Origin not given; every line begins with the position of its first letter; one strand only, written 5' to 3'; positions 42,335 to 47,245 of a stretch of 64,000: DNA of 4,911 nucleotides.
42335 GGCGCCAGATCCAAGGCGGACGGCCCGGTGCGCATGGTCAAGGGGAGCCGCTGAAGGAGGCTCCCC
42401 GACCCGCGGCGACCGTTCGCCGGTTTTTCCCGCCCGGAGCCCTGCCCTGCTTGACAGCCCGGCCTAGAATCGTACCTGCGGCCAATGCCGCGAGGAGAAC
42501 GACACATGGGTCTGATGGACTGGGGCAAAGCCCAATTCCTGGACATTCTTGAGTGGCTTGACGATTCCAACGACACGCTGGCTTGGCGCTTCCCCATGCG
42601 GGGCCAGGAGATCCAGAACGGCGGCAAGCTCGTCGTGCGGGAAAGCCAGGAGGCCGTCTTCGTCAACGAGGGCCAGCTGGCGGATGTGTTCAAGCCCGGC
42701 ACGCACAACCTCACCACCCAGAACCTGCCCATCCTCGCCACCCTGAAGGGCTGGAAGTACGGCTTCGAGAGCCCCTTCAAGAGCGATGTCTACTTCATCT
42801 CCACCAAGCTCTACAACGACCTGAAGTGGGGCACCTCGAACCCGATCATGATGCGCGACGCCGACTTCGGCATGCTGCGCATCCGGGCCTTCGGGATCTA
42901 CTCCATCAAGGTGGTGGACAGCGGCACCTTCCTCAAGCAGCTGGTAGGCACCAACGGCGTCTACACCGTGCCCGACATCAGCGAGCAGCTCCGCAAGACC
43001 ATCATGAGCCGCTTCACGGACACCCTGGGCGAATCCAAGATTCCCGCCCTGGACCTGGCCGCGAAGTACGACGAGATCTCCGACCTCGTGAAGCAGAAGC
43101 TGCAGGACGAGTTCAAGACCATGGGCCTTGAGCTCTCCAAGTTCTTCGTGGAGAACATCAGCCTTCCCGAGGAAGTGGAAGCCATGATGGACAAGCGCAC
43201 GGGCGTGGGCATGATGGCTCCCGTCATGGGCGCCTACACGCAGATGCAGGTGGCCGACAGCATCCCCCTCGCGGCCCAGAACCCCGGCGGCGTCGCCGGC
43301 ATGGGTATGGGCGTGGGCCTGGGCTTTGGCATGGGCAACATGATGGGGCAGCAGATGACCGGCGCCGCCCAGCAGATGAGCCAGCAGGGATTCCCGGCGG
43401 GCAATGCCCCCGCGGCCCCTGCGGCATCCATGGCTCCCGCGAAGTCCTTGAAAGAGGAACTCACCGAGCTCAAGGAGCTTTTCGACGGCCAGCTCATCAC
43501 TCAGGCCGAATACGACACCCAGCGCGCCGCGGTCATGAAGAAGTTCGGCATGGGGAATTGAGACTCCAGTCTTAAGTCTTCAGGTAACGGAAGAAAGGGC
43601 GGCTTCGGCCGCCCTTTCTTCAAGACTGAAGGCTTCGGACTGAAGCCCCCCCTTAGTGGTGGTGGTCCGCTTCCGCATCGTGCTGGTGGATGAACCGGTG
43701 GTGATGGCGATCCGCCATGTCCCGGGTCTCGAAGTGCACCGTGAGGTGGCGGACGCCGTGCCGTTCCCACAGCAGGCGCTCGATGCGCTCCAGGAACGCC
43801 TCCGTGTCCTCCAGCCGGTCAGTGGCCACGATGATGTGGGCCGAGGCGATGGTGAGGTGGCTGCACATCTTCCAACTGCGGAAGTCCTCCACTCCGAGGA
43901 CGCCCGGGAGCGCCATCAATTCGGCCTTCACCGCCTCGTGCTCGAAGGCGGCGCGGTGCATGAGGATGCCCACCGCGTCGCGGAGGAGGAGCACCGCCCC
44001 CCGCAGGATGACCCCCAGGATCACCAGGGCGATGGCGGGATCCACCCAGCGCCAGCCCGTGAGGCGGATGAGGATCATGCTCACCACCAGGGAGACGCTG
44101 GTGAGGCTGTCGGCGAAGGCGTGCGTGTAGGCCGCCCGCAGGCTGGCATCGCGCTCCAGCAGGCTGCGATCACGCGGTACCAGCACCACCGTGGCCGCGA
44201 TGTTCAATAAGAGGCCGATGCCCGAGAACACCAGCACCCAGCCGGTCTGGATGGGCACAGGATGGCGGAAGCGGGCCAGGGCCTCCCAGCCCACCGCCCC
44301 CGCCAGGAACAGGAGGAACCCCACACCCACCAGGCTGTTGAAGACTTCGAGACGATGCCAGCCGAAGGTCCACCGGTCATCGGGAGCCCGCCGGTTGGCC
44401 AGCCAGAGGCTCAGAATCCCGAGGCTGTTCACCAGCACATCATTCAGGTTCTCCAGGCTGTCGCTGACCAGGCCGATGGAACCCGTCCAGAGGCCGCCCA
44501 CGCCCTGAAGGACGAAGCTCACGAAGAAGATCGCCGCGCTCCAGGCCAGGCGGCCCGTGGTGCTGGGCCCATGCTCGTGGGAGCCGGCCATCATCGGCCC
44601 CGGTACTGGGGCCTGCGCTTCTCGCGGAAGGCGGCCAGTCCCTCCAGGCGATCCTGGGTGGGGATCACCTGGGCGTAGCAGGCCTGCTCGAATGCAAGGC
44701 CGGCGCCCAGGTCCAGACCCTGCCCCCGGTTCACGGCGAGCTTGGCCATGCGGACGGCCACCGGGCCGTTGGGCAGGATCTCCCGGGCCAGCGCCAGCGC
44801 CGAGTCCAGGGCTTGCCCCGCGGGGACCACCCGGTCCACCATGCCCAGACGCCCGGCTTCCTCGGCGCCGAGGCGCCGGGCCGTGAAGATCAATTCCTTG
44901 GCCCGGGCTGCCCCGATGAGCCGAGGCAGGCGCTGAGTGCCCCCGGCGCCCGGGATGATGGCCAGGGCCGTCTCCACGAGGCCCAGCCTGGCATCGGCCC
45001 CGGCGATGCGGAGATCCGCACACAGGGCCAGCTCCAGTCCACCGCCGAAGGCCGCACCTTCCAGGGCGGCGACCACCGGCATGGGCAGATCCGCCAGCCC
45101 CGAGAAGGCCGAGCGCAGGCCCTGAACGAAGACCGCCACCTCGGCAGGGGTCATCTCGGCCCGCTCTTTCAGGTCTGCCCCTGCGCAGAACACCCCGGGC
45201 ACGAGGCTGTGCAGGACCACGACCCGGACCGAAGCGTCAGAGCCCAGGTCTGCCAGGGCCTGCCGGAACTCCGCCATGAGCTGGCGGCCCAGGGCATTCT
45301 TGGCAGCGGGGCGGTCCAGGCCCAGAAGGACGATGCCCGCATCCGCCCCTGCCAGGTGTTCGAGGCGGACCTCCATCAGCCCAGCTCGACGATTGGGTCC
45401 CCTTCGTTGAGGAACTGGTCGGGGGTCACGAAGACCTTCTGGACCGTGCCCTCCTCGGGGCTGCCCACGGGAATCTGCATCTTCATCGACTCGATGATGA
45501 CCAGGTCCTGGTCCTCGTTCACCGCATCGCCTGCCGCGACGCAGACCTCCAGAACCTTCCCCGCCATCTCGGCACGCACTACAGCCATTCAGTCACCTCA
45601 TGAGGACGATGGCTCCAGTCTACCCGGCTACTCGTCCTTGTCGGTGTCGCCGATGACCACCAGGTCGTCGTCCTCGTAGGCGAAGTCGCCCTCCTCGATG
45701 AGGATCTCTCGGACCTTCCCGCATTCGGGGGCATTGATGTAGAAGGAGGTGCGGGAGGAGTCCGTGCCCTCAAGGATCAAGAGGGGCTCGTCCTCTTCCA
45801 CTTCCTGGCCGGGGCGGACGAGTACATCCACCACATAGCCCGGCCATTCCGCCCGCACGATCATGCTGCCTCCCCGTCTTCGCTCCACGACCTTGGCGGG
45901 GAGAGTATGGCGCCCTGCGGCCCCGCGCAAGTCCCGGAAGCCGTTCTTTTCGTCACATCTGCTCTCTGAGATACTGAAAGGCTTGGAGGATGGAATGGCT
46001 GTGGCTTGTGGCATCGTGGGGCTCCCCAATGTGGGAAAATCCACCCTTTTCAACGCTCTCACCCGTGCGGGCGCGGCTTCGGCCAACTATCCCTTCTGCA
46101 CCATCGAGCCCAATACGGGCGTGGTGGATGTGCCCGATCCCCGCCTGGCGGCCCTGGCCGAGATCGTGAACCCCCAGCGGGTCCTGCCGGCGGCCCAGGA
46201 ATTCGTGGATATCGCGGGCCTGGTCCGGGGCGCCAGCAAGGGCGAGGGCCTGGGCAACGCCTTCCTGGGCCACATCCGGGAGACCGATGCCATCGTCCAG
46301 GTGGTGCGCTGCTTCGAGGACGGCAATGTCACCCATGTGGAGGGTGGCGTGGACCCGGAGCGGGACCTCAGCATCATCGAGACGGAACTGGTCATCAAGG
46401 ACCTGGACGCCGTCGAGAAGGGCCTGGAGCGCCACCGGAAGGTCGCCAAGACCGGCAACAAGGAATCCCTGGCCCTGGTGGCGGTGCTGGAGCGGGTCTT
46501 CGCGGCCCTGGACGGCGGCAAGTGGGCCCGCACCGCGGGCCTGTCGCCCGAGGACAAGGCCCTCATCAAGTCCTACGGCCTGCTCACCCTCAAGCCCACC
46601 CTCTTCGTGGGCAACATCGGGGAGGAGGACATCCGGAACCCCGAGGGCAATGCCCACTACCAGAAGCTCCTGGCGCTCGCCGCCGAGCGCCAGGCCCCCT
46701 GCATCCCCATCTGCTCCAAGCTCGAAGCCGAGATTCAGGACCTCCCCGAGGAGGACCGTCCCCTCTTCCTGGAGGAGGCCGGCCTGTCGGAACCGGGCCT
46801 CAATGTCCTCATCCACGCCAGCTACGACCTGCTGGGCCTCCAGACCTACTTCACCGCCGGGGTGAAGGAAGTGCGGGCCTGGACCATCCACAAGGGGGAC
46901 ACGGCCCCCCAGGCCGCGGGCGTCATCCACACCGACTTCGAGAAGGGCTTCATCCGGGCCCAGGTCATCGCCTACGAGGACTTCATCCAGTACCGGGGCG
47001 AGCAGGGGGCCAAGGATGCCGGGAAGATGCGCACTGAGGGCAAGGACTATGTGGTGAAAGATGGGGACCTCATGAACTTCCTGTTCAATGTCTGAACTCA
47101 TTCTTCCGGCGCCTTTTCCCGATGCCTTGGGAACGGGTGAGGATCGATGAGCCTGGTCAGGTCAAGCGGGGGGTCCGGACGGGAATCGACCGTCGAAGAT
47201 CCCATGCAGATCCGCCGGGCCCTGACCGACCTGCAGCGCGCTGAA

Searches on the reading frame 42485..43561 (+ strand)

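Call 17: search_protein_families(library=pfam, proteins=[window:42485-43561:+], max_evalue=0.001)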
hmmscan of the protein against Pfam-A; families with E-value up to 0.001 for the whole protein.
window:42485-43561:+ (358 aa): 3 families
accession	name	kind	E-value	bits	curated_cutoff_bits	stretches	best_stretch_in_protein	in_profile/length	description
PF13421.11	Band_7_1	-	1.3e-94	316.2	24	1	34-242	2-210/211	SPFH domain-Band 7 family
PF01145.31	Band_7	-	1.1e-14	55.3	23.6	1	50-239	2-159/176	SPFH domain / Band 7 family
PF09851.14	SHOCT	-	8.8e-05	22.6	27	1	324-349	1-26/28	Short C-terminal domain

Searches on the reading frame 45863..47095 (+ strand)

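Call 19: search_protein_families(library=pfam, proteins=[window:45863-47095:+], max_evalue=0.1)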
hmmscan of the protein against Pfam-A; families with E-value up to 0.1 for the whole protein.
window:45863-47095:+ (410 aa): 4 families
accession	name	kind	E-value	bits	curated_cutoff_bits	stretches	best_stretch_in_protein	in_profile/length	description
PF06071.19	YchF-GTPase_C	-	9.2e-40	135.1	27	1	326-409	1-84/84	Protein of unknown function (DUF933)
PF01926.29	MMR_HSR1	-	7.3e-21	74.8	21.9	1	49-153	2-86/113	50S ribosome-binding GTPase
PF02421.24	FeoB_N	-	3.4e-08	33.6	27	1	50-90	4-44/156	Ferrous iron transport protein B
PF03308.22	MeaB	-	0.018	14.5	23.1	1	29-67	18-54/273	Methylmalonyl Co-A mutase-associated GTPase MeaB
